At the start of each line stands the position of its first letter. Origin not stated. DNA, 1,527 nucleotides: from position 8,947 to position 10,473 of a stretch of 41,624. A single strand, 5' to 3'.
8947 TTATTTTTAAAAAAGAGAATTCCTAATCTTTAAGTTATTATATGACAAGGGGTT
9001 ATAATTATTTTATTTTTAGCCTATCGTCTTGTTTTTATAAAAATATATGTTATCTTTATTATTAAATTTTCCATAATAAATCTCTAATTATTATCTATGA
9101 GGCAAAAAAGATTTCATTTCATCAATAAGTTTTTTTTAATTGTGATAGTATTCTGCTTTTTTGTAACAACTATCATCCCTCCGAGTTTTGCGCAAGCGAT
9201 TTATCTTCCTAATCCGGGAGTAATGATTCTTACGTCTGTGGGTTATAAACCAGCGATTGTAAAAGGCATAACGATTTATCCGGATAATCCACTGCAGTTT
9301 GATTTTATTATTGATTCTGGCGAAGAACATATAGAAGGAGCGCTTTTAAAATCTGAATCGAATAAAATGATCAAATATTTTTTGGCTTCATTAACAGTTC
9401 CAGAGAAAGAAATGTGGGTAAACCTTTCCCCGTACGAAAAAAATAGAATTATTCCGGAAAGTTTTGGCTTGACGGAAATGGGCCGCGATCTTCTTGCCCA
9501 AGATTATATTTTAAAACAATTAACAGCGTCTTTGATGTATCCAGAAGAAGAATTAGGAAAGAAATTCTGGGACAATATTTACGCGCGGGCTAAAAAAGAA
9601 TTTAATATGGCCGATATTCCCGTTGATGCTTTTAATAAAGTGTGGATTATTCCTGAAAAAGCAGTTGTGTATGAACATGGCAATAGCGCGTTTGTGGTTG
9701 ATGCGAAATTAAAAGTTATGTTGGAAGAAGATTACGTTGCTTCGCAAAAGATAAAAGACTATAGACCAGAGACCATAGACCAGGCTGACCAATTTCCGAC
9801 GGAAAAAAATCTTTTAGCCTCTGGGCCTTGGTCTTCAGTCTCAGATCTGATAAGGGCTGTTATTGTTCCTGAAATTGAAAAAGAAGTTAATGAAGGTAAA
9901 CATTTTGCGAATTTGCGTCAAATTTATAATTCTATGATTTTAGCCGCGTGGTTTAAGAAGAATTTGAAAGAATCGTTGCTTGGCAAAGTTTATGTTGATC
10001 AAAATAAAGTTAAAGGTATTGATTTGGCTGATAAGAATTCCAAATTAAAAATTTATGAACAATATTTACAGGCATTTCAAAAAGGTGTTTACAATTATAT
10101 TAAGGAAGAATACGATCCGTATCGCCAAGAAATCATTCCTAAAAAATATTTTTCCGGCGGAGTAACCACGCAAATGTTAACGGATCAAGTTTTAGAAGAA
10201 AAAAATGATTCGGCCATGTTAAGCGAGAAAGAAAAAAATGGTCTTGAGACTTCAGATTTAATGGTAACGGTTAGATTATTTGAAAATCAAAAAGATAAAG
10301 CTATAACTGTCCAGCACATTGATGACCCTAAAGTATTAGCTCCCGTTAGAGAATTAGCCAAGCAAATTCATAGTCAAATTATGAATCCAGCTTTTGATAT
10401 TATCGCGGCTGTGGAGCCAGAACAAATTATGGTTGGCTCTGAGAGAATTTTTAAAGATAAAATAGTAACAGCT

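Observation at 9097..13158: Signal-peptide giant protein with an intact receiver domain flanked by 2+2 novel helical repeat modules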

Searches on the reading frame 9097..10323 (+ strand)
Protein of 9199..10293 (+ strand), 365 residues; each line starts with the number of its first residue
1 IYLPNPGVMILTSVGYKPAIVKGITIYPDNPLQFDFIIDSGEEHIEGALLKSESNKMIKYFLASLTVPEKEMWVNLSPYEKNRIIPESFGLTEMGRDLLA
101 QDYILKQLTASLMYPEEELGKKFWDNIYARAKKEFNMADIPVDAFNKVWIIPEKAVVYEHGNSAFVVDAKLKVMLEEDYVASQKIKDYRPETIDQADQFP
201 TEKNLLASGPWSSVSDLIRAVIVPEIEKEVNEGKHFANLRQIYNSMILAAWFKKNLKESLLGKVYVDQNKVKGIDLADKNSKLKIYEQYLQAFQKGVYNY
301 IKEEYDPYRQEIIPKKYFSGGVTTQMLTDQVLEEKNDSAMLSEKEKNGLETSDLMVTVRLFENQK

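Call 29: search_solved_structures(query=A2, max_evalue=10, show_alignments=2)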
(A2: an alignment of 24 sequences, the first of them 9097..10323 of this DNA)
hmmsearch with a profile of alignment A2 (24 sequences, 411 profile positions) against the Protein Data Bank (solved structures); distinct sequences matched with E-value up to 10: 0.

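Call 32: find_related_loci(query=A2, collection=genome_contigs, flank=10000)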
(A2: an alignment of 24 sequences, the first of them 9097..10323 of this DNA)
Query A2 (409 aa) in genome_contigs; peptide patterns used: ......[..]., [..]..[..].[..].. (x = any residue, [..] = any of these).
599 stretches matched a pattern (row limit reached: there are more); 580 encode a relative of the query (tblastn E <= 1e-3); the best 80 are kept; 79 distinct loci.
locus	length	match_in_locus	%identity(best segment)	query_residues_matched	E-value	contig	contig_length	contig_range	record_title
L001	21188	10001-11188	55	1-402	2e-147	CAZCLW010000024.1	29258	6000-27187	MAG TPA_asm: uncultured Planctomycetales bacterium isolate SRP239054_co1_195 genome assembly, contig: NODE_1025_length_2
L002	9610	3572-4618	60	3-356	2e-143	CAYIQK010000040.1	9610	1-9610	MAG TPA_asm: uncultured Planctomycetales bacterium isolate ERP119705_co25_244 genome assembly, contig: NODE_6651_length_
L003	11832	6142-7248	56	1-376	2e-140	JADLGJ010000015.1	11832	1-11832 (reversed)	MAG: Candidatus Omnitrophota bacterium isolate SJ432 c_000000166103, whole genome shotgun sequence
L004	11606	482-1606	57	9-375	2e-141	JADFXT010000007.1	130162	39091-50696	MAG: Candidatus Omnitrophota bacterium isolate nDJH15bin6 nDJH15_bin6_NODE_7_length_130162_cov_8.335440, whole genome sh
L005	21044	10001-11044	59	11-366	3e-139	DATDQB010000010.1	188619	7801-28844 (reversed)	MAG TPA_asm: Candidatus Omnitrophota bacterium isolate SMAG_U7936 k141_3804585, whole genome shotgun sequence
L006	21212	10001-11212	54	8-393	9e-139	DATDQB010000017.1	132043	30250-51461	MAG TPA_asm: Candidatus Omnitrophota bacterium isolate SMAG_U7936 k141_2020582, whole genome shotgun sequence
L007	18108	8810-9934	57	5-371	4e-138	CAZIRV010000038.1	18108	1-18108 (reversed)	MAG TPA_asm: uncultured Planctomycetales bacterium isolate SRP128015_co1_466 genome assembly, contig: NODE_4307_length_1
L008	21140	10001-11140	55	10-386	5e-139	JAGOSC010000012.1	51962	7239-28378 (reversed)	MAG: Candidatus Omnitrophota bacterium isolate Gw_Eff_bin_307 Gw_Eff_987_length_51962_cov_5.877380, whole genome shotgun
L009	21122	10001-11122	56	2-377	1e-138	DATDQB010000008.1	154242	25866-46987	MAG TPA_asm: Candidatus Omnitrophota bacterium isolate SMAG_U7936 k141_599492, whole genome shotgun sequence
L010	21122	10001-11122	55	2-377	6e-138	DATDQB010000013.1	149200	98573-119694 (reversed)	MAG TPA_asm: Candidatus Omnitrophota bacterium isolate SMAG_U7936 k141_3861245, whole genome shotgun sequence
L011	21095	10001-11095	58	8-371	2e-137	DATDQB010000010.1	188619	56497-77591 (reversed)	MAG TPA_asm: Candidatus Omnitrophota bacterium isolate SMAG_U7936 k141_3804585, whole genome shotgun sequence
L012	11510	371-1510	56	1-381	7e-137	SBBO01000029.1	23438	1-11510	MAG: Planctomycetales bacterium isolate Bin_37_8 Hy_contig11041, whole genome shotgun sequence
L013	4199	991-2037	60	17-356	7e-139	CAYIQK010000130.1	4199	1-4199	MAG TPA_asm: uncultured Planctomycetales bacterium isolate ERP119705_co25_244 genome assembly, contig: NODE_31626_length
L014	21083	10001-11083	56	1-360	4e-136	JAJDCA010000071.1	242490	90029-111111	MAG: Candidatus Omnitrophota bacterium isolate OFTM38 OFTM38_70, whole genome shotgun sequence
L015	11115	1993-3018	59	7-356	3e-135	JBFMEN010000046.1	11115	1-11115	MAG: Candidatus Omnitrophota bacterium isolate MAG246 MAG246_46, whole genome shotgun sequence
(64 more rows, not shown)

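Call 38: predict_structure(alignment_id=A2)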
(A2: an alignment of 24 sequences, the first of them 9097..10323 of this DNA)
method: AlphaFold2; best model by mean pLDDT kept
length: 409 residues; sequences in the alignment: 24
mean_pLDDT: 65.1   pTM: 0.65
mean pLDDT of the five models: 65.1, 64.5, 64.2, 61.7, 61.3
residues with pLDDT >= 90: 36; 70-90: 168; 50-70: 82; < 50: 123
segments of 3 or more residues with pLDDT < 50: 1-3, 30-35, 108-118, 221-245, 294-310, 315-317, 319-355, 396-409
pLDDT, mean of each block of 10 residues (from residue 1): 61 82 65 48 66 90 77 88 85 79 54 46 68 77 59 64 82 61 82 91 86 68 38 38 55 82 88 90 83 44 34 49 40 31 37 46 81 89 74 50 35
secondary structure, 60 per line:
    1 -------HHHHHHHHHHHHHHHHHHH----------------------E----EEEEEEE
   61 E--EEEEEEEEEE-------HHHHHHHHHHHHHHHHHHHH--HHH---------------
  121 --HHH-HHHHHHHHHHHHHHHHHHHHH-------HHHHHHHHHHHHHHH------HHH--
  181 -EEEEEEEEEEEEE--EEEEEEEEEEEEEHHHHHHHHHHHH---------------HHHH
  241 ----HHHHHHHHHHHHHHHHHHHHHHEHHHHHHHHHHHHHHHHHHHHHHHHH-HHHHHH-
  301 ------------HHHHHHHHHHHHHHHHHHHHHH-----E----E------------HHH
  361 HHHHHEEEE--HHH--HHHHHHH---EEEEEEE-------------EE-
elements in order: H8-26 E54-61 E64-73 H81-100 H127-147 H155-169 E182-194 E197-209 H210-221 H237-240 H245-266 H268-292 H294-299 H313-334 H358-365 E366-369 H377-383 E387-393

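Call 41: fold_search(model_id=the predicted structure, library=pdb)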
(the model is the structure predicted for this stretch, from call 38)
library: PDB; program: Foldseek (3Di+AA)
matches with E <= 10: 97; with E <= 0.001: 0
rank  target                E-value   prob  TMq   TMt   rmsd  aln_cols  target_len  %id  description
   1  6wm2_R                3.8e-01  0.03  0.10  0.06  25.6       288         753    8  Human V-ATPase in state 1 with SidK and ADP (released 2020-11-11)
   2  3mq3                  9.8e-01  0.03  0.10  0.10  20.8       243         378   14  Crystal structure of native bovine PDP1c (released 2011-05-18)
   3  8s4s_B                9.8e-01  0.01  0.07  0.11  17.2        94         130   14  PrgE from plasmid pCF10 (released 2024-05-29)
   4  6m7a_A                1.0e+00  0.01  0.07  0.11  20.6       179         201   11  Structure of REV7-R124A complexed with SHLD3(28-73) (released 2021-01-27)
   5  6sga_FR               1.4e+00  0.02  0.09  0.13  13.9       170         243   11  Body domain of the mt-SSU assemblosome from Trypanosoma brucei (released 2019-09-18)
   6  3taz_B                1.5e+00  0.01  0.09  0.09  22.1       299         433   12  Crystal structure of NurA bound to dAMP and manganese (released 2011-11-23)
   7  6o7t_a                1.5e+00  0.01  0.09  0.06  25.8       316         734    8  Saccharomyces cerevisiae V-ATPase Vph1-VO (released 2019-04-03)
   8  6wwa_A                1.5e+00  0.01  0.07  0.13  22.1       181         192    9  Crystal structure of human SHLD2-SHLD3-REV7 complex (released 2021-03-03)
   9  9ceu_P                1.9e+00  0.02  0.09  0.06  26.4       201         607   11  Spizellomyces punctatus Fanzor (SpuFz) State 1 (released 2024-09-11)
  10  3gsd_D                2.4e+00  0.01  0.05  0.13  12.2        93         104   12  2.05 Angstrom structure of a divalent-cation tolerance protein (CutA) from Yersinia pestis (released 2009-04-07)
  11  9vu9_D                2.4e+00  0.01  0.08  0.11  24.3       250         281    8  channel D complex with 4 (released 2026-03-11)
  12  6ww9_A                2.9e+00  0.01  0.07  0.12  22.5       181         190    9  Crystal structure of human REV7(R124A)-SHLD3(35-58) complex (released 2021-03-03)
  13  4e98_C                3.1e+00  0.02  0.05  0.13  11.4        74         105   12  Crystal structure of possible CutA1 divalent ion tolerance protein from Cryptosporidium parvum Iowa II (released 2012-04-11)
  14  8sh0_A                3.4e+00  0.04  0.06  0.07  13.7        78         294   13  Structure of human POT1 DNA binding domain bound to a 5'-phosphorylated junction of a telomeric DNA hairpin with a 3'- (released 2023-08-30)
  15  3gsd_A                3.4e+00  0.01  0.05  0.13  10.5        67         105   12  2.05 Angstrom structure of a divalent-cation tolerance protein (CutA) from Yersinia pestis (released 2009-04-07)
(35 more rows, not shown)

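Call 51: search_protein_families(library=ncbifam, proteins=[window:9199-10293:+], max_evalue=10)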
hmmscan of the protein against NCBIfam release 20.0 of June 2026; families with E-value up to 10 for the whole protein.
window:9199-10293:+ (365 aa): 0 families

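Call 52: search_protein_families(library=pfam, proteins=[window:9199-10293:+], max_evalue=10)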
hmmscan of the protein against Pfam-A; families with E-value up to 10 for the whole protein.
window:9199-10293:+ (365 aa): 1 family
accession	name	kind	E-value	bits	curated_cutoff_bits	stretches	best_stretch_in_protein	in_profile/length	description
PF08471.15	Ribonuc_red_2_N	-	0.084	13.5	27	1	305-361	17-70/103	Class II vitamin B12-dependent ribonucleotide reductase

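Call 82: fold_search(model_id=the predicted structure, library=viral)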
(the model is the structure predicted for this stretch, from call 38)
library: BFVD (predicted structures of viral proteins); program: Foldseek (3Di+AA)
matches with E <= 10: 169; with E <= 0.001: 0
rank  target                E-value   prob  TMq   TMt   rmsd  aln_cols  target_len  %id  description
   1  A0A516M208            3.9e-01  0.05  0.08  0.16  21.8       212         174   10  (no name in the UniProt tables at hand)
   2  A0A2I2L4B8            7.3e-01  0.02  0.07  0.10  20.0       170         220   15  Uncharacterized protein [Orpheovirus IHUMI-LCC2]
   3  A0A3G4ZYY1            7.7e-01  0.03  0.08  0.08  15.6       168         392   12  non-specific serine/threonine protein kinase [Gaeavirus sp.]
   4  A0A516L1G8            8.2e-01  0.04  0.10  0.17  17.8       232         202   13  (no name in the UniProt tables at hand)
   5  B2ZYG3                8.6e-01  0.05  0.07  0.08  15.2       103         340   13  Uncharacterized protein [Ralstonia phage phiRSL1]
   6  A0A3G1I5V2            8.6e-01  0.03  0.13  0.17  24.0       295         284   10  (no name in the UniProt tables at hand)
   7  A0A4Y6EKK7            9.1e-01  0.03  0.08  0.13  16.4       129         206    8  Uncharacterized protein [Corynebacterium phage Stickynote]
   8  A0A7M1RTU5            9.1e-01  0.03  0.07  0.12  19.6       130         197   11  Uncharacterized protein [uncultured phage cr131_1]
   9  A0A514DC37            9.7e-01  0.03  0.09  0.13  20.7       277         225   15  (no name in the UniProt tables at hand)
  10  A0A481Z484            1.0e+00  0.03  0.11  0.08  21.7       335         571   11  Uncharacterized protein [Pithovirus LCPAC101]
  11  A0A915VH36            1.1e+00  0.07  0.09  0.26  13.1        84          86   14  (no name in the UniProt tables at hand)
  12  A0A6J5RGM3            1.1e+00  0.04  0.10  0.20  18.2       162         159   10  Uncharacterized protein [uncultured Caudovirales phage]
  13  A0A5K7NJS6            1.2e+00  0.02  0.10  0.19  15.5       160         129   12  Uncharacterized protein [Rothia phage Spartoi]
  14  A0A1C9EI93            1.3e+00  0.03  0.05  0.07  11.4        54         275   17  Uncharacterized protein [Rhodococcus phage ChewyVIII]
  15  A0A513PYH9            1.4e+00  0.01  0.08  0.10  23.7       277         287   11  Major capsid protein (Fragment) [Suid betaherpesvirus 2]
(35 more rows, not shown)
